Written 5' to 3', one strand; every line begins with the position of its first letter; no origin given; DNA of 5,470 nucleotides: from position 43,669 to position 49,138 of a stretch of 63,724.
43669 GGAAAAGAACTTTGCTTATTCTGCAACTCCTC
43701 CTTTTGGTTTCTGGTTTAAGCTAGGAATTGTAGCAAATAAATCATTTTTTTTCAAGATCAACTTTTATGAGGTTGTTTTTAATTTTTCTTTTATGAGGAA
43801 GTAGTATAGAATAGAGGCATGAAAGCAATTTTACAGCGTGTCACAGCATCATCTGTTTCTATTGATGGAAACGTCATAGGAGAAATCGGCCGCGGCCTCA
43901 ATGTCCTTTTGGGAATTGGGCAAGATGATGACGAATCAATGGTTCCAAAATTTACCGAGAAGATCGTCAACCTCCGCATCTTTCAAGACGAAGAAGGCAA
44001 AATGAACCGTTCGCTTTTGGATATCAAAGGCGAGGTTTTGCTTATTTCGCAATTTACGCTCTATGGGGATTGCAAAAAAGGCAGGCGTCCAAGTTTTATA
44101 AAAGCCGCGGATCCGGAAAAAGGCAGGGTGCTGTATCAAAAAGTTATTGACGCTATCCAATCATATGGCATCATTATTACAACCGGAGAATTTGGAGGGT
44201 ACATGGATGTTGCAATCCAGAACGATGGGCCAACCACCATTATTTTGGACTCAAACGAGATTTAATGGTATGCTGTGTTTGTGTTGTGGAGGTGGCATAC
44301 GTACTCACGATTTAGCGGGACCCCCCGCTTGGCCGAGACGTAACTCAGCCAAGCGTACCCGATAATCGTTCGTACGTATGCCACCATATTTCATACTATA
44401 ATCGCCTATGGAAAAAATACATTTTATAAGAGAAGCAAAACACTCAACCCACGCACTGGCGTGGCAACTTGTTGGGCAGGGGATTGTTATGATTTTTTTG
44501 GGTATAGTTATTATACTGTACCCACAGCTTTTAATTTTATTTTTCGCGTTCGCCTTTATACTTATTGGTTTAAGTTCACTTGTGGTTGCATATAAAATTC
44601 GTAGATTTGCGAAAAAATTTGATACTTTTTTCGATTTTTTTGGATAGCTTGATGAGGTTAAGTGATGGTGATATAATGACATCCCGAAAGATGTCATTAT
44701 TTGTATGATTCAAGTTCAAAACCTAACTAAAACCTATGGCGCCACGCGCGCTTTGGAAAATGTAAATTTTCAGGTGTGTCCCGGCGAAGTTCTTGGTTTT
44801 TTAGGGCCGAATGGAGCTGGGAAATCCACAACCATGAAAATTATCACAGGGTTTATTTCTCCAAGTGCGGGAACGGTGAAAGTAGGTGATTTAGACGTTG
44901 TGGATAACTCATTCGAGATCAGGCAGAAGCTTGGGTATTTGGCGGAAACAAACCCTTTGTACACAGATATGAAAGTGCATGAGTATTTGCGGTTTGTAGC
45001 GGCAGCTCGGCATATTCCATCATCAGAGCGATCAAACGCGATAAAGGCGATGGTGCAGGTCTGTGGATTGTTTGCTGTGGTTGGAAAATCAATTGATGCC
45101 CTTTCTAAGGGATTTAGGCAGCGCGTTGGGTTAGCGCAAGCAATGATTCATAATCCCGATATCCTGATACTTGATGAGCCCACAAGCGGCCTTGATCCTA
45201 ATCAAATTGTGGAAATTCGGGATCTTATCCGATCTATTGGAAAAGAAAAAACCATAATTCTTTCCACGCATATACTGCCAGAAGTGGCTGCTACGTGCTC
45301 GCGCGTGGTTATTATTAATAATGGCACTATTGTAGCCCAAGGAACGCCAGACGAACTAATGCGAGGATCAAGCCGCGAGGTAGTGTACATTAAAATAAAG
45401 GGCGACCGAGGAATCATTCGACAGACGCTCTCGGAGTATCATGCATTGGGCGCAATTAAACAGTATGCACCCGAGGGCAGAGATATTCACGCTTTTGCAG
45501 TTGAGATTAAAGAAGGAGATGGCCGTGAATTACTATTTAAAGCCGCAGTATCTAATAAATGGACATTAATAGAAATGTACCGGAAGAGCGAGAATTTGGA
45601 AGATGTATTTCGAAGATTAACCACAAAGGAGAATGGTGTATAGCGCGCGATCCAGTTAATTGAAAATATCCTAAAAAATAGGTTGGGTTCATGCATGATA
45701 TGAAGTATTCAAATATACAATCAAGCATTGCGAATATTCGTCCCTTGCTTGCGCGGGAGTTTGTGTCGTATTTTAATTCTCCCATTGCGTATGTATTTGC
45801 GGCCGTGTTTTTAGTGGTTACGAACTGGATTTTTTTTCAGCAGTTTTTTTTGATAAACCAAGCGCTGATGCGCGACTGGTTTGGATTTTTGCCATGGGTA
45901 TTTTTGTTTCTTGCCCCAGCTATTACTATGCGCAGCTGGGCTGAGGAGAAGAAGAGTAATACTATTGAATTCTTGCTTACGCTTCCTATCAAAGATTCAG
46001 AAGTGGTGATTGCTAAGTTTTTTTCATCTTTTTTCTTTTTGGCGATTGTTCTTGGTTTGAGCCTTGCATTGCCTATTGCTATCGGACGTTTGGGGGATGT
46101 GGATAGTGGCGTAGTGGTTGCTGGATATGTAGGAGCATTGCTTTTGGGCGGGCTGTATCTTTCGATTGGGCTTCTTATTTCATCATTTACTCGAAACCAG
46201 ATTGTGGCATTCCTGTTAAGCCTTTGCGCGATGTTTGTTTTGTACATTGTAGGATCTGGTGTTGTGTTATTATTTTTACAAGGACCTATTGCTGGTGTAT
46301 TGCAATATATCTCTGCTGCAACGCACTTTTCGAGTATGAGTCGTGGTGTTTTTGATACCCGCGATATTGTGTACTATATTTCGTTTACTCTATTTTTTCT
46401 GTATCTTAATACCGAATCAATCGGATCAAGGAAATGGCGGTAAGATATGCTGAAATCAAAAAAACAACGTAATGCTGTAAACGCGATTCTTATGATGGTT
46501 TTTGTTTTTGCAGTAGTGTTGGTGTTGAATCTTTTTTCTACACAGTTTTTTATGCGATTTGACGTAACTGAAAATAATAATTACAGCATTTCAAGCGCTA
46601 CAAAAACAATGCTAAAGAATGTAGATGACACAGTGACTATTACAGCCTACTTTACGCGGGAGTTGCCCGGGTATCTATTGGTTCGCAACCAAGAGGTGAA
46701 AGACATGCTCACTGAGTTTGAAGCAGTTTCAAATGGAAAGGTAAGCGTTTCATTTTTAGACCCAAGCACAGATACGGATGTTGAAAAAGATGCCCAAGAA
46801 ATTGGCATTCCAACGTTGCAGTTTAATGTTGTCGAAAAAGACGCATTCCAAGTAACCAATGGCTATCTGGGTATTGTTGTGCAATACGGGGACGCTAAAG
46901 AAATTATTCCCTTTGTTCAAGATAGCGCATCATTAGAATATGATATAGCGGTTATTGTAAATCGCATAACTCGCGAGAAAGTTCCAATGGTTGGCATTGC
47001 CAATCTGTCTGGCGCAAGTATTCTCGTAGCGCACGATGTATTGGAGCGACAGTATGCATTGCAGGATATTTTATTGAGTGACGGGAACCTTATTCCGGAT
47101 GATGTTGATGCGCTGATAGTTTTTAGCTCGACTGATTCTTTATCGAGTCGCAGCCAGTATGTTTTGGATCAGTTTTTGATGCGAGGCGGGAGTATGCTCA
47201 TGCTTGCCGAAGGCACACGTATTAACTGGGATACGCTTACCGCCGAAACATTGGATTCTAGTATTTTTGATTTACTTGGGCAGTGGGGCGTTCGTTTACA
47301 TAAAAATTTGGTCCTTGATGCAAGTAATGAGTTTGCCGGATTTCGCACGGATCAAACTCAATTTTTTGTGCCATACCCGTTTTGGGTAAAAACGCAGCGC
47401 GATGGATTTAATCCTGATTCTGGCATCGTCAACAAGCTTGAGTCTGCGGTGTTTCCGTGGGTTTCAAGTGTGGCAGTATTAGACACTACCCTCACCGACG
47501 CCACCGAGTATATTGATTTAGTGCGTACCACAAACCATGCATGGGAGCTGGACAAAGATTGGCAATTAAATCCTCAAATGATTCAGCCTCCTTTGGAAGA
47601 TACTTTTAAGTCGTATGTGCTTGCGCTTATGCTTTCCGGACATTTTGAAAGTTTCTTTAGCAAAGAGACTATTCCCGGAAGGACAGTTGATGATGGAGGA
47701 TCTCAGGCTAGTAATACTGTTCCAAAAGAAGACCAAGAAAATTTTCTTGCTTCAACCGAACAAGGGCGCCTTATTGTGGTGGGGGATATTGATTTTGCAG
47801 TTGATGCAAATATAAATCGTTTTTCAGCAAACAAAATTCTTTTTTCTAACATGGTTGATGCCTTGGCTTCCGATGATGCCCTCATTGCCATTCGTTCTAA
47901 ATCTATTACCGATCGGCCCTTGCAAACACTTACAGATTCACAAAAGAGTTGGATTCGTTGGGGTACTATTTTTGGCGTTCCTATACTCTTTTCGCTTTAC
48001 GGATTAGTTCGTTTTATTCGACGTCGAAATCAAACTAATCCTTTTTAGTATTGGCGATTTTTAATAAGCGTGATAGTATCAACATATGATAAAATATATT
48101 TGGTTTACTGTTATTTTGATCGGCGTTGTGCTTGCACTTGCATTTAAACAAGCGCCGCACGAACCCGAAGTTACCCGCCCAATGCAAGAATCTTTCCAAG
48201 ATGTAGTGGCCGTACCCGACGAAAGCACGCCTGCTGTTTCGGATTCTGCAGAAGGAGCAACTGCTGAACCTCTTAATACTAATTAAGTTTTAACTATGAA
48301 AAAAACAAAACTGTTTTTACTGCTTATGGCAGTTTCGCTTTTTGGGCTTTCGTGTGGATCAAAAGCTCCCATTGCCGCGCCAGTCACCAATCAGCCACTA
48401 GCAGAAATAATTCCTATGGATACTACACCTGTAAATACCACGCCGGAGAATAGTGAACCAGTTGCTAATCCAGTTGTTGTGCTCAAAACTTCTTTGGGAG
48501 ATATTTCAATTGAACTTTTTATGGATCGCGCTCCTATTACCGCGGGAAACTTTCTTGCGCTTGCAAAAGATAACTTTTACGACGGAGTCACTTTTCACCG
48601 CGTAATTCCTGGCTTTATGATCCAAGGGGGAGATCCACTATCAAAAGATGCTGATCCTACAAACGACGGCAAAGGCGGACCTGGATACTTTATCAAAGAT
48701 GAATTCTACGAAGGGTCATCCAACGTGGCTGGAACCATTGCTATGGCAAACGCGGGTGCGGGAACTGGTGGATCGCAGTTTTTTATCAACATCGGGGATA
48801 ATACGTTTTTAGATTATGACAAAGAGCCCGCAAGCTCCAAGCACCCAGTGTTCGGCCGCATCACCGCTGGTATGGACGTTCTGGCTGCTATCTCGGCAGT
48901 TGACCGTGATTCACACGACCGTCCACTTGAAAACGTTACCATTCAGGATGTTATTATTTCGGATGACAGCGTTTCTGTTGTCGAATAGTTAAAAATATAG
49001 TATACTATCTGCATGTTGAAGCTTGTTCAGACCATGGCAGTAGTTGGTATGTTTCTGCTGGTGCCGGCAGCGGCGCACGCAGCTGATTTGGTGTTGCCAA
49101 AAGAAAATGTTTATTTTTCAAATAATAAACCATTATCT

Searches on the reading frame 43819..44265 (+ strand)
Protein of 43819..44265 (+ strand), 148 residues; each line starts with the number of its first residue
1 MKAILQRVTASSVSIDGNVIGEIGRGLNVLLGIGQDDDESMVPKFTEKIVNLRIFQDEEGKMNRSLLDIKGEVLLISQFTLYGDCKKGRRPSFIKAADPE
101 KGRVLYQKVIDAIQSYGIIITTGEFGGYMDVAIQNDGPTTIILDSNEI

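Call 90: search_protein_families(library=pfam, max_evalue=0.00001, proteins=[window:43819-44265:+])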
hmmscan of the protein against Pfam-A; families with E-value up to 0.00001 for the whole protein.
window:43819-44265:+ (148 aa): 1 family
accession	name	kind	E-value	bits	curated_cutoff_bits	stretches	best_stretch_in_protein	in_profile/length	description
PF02580.21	Tyr_Deacylase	-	3.6e-56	189.9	25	1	2-144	1-144/144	D-Tyr-tRNA(Tyr) deacylase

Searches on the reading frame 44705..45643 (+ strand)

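Call 90: search_protein_families(library=pfam, max_evalue=0.00001, proteins=[window:44705-45643:+])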
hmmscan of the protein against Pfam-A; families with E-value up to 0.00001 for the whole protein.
window:44705-45643:+ (312 aa): 2 families
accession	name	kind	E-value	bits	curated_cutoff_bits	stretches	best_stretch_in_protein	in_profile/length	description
PF00005.33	ABC_tran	-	3.9e-29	102.4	25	1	17-161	1-137/137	ABC transporter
PF13304.12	AAA_21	-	3.5e-11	44.2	27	1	132-192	237-300/304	AAA domain, putative AbiEii toxin, Type IV TA system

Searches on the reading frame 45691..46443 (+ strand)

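Call 91: search_protein_families(library=pfam, max_evalue=0.00001, proteins=[window:45691-46443:+])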
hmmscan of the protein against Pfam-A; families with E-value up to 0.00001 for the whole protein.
window:45691-46443:+ (250 aa): 4 families
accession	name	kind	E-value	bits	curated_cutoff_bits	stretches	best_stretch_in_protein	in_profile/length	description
PF12679.13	ABC2_membrane_2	-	4.1e-11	43.1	27.2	1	73-194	80-205/283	ABC-2 family transporter protein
PF12698.13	ABC2_membrane_3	-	8.6e-11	41.9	31.6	1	63-220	164-319/347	ABC-2 family transporter protein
PF13346.12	ABC2_membrane_5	-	3.7e-07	30.3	25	1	64-237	36-190/205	ABC-2 family transporter protein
PF12730.13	ABC2_membrane_4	-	2.7e-06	27.9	27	1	35-186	17-177/179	ABC-2 family transporter protein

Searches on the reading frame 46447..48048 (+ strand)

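Call 91: search_protein_families(library=pfam, max_evalue=0.00001, proteins=[window:46447-48048:+])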
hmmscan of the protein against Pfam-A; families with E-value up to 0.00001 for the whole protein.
window:46447-48048:+ (533 aa): 2 families
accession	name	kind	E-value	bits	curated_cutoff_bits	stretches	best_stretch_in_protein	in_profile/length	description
PF09822.16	ABC_transp_aux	-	1.9e-41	142.6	34.7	1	187-465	13-284/288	ABC-type uncharacterized transport system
PF23357.1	DUF7088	-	2e-23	83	27.8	1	42-146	1-105/105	Domain of unknown function (DUF7088)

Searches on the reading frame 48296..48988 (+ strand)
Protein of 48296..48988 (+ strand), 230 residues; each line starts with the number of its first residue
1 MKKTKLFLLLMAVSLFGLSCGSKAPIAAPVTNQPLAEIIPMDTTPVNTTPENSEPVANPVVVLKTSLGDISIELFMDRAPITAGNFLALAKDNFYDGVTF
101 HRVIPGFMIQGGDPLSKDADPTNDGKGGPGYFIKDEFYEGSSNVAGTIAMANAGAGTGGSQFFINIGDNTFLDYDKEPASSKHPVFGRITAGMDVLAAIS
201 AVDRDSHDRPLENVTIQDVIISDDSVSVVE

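Call 91: search_protein_families(library=pfam, max_evalue=0.00001, proteins=[window:48296-48988:+])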
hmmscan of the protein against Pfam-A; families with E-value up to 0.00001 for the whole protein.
window:48296-48988:+ (230 aa): 1 family
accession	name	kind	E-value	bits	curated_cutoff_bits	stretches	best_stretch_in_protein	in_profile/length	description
PF00160.26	Pro_isomerase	-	1e-48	166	21.7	1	61-219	2-157/159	Cyclophilin type peptidyl-prolyl cis-trans isomerase/CLD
